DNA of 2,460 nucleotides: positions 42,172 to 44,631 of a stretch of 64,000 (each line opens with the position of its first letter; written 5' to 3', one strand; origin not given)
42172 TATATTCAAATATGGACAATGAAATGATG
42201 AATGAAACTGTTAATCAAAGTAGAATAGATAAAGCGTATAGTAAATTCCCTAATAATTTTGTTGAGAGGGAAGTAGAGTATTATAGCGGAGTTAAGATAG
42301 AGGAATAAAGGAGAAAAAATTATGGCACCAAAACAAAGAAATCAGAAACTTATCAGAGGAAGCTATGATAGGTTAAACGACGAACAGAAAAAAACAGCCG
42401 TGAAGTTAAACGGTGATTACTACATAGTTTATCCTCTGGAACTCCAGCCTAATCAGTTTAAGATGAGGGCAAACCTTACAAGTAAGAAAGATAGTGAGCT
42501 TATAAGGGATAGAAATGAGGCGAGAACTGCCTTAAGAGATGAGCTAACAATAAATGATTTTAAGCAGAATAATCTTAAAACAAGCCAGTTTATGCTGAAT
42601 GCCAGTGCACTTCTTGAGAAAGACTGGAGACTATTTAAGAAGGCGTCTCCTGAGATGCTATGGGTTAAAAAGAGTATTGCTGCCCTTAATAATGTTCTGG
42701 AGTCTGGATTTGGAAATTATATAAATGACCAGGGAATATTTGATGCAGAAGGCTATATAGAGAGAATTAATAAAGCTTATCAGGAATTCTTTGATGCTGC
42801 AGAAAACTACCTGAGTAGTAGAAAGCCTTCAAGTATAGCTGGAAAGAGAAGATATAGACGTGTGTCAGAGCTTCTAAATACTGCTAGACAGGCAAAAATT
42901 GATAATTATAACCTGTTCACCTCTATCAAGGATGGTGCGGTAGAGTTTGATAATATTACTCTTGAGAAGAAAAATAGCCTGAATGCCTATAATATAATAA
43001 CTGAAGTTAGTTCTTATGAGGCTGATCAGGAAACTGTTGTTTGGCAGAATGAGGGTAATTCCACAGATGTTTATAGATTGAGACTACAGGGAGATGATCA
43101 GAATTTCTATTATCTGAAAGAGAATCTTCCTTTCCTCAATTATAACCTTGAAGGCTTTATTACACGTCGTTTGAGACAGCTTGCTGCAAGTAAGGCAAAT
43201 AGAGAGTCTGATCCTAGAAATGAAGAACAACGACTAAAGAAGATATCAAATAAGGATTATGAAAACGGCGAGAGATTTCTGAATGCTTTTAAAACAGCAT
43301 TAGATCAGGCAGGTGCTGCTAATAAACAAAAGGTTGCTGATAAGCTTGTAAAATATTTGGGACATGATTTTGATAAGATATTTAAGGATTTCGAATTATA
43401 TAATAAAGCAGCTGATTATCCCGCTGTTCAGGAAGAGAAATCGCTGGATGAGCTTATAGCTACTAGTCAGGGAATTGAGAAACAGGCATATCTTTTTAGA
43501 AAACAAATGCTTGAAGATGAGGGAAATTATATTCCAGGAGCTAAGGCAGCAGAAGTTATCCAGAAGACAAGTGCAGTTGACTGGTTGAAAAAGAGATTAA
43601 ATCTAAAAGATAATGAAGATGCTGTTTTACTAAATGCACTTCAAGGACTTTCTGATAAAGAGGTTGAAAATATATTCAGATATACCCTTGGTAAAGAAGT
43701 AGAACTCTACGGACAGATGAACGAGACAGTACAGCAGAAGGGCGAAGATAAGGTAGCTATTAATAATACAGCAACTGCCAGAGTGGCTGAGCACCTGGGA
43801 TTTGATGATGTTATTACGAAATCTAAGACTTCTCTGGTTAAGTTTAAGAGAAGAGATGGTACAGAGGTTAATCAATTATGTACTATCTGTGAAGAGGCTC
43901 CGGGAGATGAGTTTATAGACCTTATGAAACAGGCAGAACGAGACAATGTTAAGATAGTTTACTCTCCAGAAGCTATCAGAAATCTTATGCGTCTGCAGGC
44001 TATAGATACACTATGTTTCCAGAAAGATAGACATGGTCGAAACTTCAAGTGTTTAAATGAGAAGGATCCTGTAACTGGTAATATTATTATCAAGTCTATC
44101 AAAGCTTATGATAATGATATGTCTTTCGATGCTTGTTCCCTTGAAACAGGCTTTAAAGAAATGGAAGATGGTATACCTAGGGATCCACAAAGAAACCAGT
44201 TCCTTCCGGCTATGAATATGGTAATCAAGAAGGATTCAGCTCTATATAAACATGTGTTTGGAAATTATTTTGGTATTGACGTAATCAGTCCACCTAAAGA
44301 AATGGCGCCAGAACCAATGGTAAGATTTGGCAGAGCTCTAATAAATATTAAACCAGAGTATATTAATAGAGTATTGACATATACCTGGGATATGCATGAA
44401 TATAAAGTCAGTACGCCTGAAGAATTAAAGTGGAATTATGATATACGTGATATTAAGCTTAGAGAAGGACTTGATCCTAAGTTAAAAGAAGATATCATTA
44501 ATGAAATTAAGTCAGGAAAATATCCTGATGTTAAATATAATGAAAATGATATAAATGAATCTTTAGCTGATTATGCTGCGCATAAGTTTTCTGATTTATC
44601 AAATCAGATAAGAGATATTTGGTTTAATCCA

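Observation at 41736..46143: Orphan two-gene module: GNAT-like protein plus a 1273-aa cytoplasmic giant with a PI3/PI4-kinase/HipA-like catalytic core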

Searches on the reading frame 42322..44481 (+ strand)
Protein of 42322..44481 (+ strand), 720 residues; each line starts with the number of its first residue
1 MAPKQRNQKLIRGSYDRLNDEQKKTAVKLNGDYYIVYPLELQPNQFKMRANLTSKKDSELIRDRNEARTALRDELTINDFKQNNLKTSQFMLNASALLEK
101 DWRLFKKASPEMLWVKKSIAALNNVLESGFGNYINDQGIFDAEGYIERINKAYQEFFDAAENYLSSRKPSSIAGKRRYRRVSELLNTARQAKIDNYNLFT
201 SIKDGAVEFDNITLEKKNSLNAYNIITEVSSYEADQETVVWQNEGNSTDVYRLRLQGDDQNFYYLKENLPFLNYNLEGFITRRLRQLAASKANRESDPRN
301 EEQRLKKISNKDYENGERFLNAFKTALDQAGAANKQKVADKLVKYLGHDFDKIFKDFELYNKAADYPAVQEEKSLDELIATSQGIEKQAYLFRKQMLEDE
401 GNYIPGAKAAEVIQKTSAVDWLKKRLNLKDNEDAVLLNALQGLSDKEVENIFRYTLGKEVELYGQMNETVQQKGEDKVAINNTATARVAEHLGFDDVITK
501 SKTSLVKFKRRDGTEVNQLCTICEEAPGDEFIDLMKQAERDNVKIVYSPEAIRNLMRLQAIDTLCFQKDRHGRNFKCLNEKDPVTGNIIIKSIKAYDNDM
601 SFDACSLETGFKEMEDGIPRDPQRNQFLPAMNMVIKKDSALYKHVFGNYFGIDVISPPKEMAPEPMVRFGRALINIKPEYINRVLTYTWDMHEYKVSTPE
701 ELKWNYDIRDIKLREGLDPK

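Call 30: predict_structure(alignment_id=A3)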
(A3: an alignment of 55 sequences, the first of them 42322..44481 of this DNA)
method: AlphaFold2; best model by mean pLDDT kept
length: 720 residues; sequences in the alignment: 55
mean_pLDDT: 84.8   pTM: 0.78
mean pLDDT of the five models: 84.8, 84.7, 82.4, 82.2, 82.1
residues with pLDDT >= 90: 376; 70-90: 240; 50-70: 84; < 50: 20
segments of 3 or more residues with pLDDT < 50: 704-720
pLDDT, mean of each block of 10 residues (from residue 1): 68 92 92 93 93 93 96 92 96 95 76 95 93 84 91 96 88 90 94 91 85 88 94 95 74 91 90 89 92 89 89 96 95 87 93 91 73 79 81 81 75 85 93 94 95 91 80 66 87 93 94 91 92 94 96 94 86 91 95 90 73 70 74 76 78 67 59 65 56 53 49 43
secondary structure, 60 per line:
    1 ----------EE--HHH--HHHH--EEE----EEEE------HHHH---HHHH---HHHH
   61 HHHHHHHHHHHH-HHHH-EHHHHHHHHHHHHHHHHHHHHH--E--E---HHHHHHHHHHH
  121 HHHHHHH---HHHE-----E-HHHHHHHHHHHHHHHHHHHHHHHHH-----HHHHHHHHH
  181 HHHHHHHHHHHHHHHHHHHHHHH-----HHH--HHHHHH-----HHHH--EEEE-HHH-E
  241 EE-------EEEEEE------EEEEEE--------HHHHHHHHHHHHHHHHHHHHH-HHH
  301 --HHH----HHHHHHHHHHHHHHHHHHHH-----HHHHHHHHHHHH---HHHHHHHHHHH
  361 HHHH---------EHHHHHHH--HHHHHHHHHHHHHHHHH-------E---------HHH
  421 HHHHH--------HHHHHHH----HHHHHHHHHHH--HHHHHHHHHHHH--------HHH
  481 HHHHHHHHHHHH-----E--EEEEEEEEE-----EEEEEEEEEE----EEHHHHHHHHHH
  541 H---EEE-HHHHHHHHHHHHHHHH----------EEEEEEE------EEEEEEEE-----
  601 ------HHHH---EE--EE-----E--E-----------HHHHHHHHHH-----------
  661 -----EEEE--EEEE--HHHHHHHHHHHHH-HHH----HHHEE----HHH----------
elements in order (helices of 4 or more, strands of 3 or more residues): H20-23 E26-28 E33-36 H43-46 H50-53 H57-72 H74-77 H80-100 H110-127 H142-166 H172-203 H214-219 H225-228 E231-234 E240-242 E250-255 E262-267 H276-296 H310-329 H335-346 H350-364 H375-381 H384-400 H418-425 H434-440 H445-455 H458-469 H478-492 E501-509 E515-524 H531-541 E545-547 H549-564 E575-581 E588-595 H607-610 H640-649 E666-669 E672-675 H678-690

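Call 34: fold_search(model_id=the predicted structure, library=pdb)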
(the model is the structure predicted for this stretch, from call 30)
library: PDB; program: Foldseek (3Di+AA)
matches with E <= 10: 713; with E <= 0.001: 0
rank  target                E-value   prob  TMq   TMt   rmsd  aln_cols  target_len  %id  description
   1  4yc4                  7.4e-03  0.98  0.17  0.25  19.1       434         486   11  Crystal structure of phosphatidyl inositol 4-kinase II alpha in complex with nucleotide analog (released 2015-07-15)
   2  5eut                  1.7e-02  0.98  0.19  0.27  20.3       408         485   11  Crystal structure of phosphatidyl inositol 4-kinase II alpha in the apo state (released 2015-12-23)
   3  4pla                  2.1e-02  0.95  0.17  0.24  19.1       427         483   12  Crystal structure of phosphatidyl inositol 4-kinase II alpha in complex with ATP (released 2014-09-10)
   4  4hnd_A                2.4e-02  1.00  0.12  0.24   7.6       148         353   14  Crystal structure of the catalytic domain of Selenomethionine substituted human PI4KIIalpha in complex with ADP (released 2014-04-09)
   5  4wtv_B                2.9e-02  0.97  0.14  0.22  14.5       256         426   15  Crystal structure of the phosphatidylinositol 4-kinase IIbeta (released 2015-07-15)
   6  5i0n                  3.0e-02  0.92  0.17  0.24  20.8       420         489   12  PI4K IIalpha bound to calcium (released 2016-03-09)
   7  8a5x                  3.4e-02  0.96  0.20  0.29  18.6       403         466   14  Crystal structure of phosphatidyl inositol 4-kinase II beta in complex with MM1373 (released 2022-10-05)
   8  9hhm_B                3.4e-02  0.91  0.14  0.21  16.1       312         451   13  Crystal structure of phosphatidyl inositol 4-kinase II beta in complex with HH5129 (released 2025-12-03)
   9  9hhm_A                4.7e-02  0.93  0.14  0.21  16.0       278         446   15  Crystal structure of phosphatidyl inositol 4-kinase II beta in complex with HH5129 (released 2025-12-03)
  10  4hnd_B                4.9e-02  1.00  0.13  0.26   5.2       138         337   14  Crystal structure of the catalytic domain of Selenomethionine substituted human PI4KIIalpha in complex with ADP (released 2014-04-09)
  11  4wtv_A                5.4e-02  0.89  0.14  0.21  15.8       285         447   13  Crystal structure of the phosphatidylinositol 4-kinase IIbeta (released 2015-07-15)
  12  4hne_B                5.6e-02  1.00  0.13  0.26   5.2       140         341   14  Crystal structure of the catalytic domain of human type II alpha Phosphatidylinositol 4-kinase (PI4KIIalpha) in comple (released 2014-04-09)
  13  5jhg_A                1.7e-01  0.15  0.09  0.14  19.1       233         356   13  Crystal structure of the complex between the human RhoA and the DH/PH domain of human ARHGEF11 (released 2017-04-26)
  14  1ki1_B                2.5e-01  0.14  0.09  0.15  17.8       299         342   10  Guanine Nucleotide Exchange Region of Intersectin in Complex with Cdc42 (released 2002-05-29)
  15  9ca3_B                3.4e-01  0.21  0.08  0.18  19.4       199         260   14  Crystal structure of MarE C280S in complex with cyanide bound heme and its native substrate, beta-methyl-L-tryptophan (released 2025-04-02)
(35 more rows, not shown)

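Call 58: search_protein_representatives(alignment_id=A3)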
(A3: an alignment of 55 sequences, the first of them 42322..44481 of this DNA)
Query: 55 sequences, 1074 profile positions. Proteins with E-value up to 0.001 (for the whole library): 802; up to 1e-10: 411; up to 1e-30: 94. The best 150 are listed.
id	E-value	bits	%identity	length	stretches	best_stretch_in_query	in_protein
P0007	0.0e+00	1278.9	-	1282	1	1-1060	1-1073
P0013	0.0e+00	1219.0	-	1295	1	1-1066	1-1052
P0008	0.0e+00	1200.7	-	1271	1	1-1063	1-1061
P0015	0.0e+00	1182.7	-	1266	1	1-1063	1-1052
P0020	0.0e+00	1177.2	-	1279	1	1-1067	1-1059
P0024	0.0e+00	1143.7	-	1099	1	12-1069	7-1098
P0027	0.0e+00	1124.5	-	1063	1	12-1069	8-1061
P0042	0.0e+00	1099.4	-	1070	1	1-1071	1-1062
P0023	0.0e+00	1091.5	-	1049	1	13-1067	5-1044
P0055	0.0e+00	1080.9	-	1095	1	8-1071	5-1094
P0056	0.0e+00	1078.6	-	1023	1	12-1066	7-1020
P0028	0.0e+00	1055.1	-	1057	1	20-1072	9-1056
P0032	0.0e+00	1046.1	-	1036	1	25-1071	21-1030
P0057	0.0e+00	1023.2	-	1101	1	10-1071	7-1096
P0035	0.0e+00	1013.6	-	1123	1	12-1072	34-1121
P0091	2.2e-54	201.7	-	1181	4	487-632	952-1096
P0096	6.9e-48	180.2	-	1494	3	485-633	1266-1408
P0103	5.3e-39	150.8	-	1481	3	488-617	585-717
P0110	4.5e-37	144.4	-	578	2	479-619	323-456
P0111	8.3e-36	140.2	-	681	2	488-629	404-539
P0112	2.0e-35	139.0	-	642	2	486-618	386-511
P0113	2.1e-35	138.9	-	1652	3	471-612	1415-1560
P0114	4.6e-35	137.7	-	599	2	474-615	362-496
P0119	1.5e-33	132.7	-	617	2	461-615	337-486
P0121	2.5e-32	128.7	-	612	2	480-636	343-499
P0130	8.4e-30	120.3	-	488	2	476-616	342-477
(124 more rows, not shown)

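Call 59: search_protein_families(library=pfam, proteins=[P0110, P0111, P0112, P0114, P0119, P0121, P0130, P0096, P0091, P0103], max_evalue=0.01)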
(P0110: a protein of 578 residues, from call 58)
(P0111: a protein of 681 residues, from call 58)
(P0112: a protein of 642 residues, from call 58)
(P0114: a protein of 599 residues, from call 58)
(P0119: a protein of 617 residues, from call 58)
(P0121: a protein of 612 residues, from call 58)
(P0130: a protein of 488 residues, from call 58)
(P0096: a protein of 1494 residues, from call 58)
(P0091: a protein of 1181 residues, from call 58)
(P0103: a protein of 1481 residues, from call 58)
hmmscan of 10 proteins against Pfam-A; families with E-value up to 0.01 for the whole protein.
P0110 (578 aa): 0 families

P0111 (681 aa): 1 family
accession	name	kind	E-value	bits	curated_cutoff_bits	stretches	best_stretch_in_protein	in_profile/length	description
PF00454.33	PI3_PI4_kinase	-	0.00092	19.6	27.1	1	469-518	131-173/241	Phosphatidylinositol 3- and 4-kinase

P0112 (642 aa): 0 families

P0114 (599 aa): 1 family
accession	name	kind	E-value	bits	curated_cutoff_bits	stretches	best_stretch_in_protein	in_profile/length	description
PF00454.33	PI3_PI4_kinase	-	0.00068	20.1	27.1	1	407-491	97-174/241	Phosphatidylinositol 3- and 4-kinase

P0119 (617 aa): 0 families

P0121 (612 aa): 1 family
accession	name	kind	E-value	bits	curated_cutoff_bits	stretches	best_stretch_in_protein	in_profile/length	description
PF01371.25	Trp_repressor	-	0.0016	18.9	27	1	506-555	12-61/88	Trp repressor protein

P0130 (488 aa): 0 families

P0096 (1494 aa): 2 families
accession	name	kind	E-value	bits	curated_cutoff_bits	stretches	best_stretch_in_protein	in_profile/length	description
PF07804.18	HipA_C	-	0.00035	20.7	30.5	0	1329-1365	113-148/213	HipA-like C-terminal domain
PF00454.33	PI3_PI4_kinase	-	0.00054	20.4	27.1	0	731-783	138-174/241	Phosphatidylinositol 3- and 4-kinase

P0091 (1181 aa): 3 families
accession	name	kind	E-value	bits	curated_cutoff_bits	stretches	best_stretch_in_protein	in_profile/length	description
PF15679.10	DUF4665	-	0.00022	22.2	27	0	698-750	33-85/99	Domain of unknown function (DUF4665)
PF14060.11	DUF4252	-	0.00077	20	23.9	0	303-357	56-110/125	Domain of unknown function (DUF4252)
PF04269.17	DUF440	-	0.0099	16.6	27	0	563-594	34-64/101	Protein of unknown function, DUF440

P0103 (1481 aa): 0 families

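Call 60: list_cluster_members(proteins=[P0110, P0111, P0112, P0114, P0119, P0121, P0096, P0091, P0103, P0113])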
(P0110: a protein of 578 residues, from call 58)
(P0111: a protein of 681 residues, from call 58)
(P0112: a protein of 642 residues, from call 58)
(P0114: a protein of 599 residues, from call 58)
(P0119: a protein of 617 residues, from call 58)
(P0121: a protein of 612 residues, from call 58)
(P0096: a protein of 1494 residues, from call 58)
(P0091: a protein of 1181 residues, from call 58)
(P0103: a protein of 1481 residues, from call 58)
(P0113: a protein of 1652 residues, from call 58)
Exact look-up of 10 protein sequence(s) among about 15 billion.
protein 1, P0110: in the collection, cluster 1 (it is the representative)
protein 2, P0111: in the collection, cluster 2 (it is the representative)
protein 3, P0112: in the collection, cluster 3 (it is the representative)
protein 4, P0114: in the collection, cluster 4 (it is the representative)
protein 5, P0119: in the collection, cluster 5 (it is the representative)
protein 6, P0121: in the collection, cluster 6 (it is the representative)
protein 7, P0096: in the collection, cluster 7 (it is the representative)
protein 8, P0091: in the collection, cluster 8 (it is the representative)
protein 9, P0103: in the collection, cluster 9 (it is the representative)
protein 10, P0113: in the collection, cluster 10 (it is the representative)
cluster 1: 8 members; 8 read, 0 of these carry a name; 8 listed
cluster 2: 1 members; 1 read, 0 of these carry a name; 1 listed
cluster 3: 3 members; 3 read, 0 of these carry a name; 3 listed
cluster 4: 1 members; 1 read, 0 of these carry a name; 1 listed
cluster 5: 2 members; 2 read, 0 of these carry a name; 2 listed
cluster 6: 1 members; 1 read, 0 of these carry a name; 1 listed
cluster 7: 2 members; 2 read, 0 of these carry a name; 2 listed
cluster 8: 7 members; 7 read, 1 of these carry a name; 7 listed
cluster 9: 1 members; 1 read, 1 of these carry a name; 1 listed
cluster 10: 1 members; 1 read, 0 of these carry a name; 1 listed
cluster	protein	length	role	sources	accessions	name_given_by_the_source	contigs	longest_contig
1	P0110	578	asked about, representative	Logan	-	-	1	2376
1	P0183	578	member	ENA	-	-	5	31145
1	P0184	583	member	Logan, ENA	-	-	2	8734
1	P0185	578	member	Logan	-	-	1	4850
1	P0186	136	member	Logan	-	-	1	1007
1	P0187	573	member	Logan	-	-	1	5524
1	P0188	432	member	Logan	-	-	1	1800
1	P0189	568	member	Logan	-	-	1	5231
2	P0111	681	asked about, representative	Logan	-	-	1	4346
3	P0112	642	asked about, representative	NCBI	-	-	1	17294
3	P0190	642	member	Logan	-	-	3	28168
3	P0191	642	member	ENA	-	-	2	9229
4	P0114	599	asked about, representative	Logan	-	-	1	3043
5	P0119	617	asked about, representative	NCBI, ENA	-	-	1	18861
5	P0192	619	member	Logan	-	-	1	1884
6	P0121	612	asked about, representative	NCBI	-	-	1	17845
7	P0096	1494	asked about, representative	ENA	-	-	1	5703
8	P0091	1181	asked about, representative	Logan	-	-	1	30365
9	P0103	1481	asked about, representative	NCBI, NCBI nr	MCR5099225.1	MAG: hypothetical protein K6B14_09785 [Lachnospiraceae bacterium] | hypothetical protein [Lachnospiraceae bacterium]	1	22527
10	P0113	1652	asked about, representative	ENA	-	-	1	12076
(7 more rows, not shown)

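Call 61: find_encoding_contigs(protein=P0183, flank=6000, max_places=2)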
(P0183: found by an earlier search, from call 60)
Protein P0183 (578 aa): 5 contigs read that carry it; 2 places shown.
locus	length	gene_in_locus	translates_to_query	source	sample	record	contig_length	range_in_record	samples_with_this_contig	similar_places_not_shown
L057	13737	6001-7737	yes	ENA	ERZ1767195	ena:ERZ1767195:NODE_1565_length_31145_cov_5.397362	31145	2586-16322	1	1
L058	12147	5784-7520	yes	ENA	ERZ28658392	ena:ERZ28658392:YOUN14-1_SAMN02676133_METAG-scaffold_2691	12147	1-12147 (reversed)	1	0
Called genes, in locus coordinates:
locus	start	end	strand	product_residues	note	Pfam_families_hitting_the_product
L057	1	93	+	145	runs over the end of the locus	PF13274:SocA_Panacea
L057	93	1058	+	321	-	-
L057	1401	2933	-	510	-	PF00395:SLH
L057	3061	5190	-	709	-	PF13089:PP_kinase_N, PF02503:PP_kinase, PF17941:PP_kinase_C_1, PF13091:PLDc_2 (weak), PF13090:PP_kinase_C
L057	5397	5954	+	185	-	PF00719:Pyrophosphatase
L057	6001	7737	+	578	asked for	-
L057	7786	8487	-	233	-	PF13353:Fer4_12, PF04055:Radical_SAM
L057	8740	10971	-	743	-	PF02901:PFL-like, PF01228:Gly_radical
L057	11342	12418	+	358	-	PF00365:PFK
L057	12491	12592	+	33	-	-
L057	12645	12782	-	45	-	-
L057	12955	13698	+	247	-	PF20772:TACO1_YebC_N, PF01709:Transcrip_reg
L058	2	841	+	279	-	?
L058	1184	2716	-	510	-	PF00395:SLH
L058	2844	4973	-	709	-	PF13089:PP_kinase_N, PF02503:PP_kinase, PF17941:PP_kinase_C_1, PF13091:PLDc_2 (weak), PF13090:PP_kinase_C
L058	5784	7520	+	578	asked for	-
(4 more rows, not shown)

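Call 62: find_encoding_contigs(protein=P0190, flank=6000, max_places=2)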
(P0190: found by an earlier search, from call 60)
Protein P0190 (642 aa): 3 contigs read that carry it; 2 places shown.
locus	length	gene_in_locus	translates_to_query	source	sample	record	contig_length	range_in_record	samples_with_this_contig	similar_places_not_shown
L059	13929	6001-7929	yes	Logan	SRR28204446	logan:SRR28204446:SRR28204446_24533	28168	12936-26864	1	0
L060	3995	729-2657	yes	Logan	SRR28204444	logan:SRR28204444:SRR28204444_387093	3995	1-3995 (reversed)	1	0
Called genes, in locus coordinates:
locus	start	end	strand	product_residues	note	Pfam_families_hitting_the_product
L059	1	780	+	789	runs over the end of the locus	PF07690:MFS_1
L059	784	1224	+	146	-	PF13581:HATPase_c_2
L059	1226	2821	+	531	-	-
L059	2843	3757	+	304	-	PF14076:DUF4258 (faint)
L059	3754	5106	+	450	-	-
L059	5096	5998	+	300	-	-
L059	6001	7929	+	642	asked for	-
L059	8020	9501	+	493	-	PF14821:Thr_synth_N, PF00291:PALP, PF24857:THR4_C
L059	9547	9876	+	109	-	-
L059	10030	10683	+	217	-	PF01791:DeoC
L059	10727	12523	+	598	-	PF01321:Creatinase_N, PF16189:Creatinase_N_2, PF00557:Peptidase_M24, PF16188:Peptidase_M24_C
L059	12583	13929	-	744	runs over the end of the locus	-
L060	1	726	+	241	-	?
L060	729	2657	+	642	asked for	-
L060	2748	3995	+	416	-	?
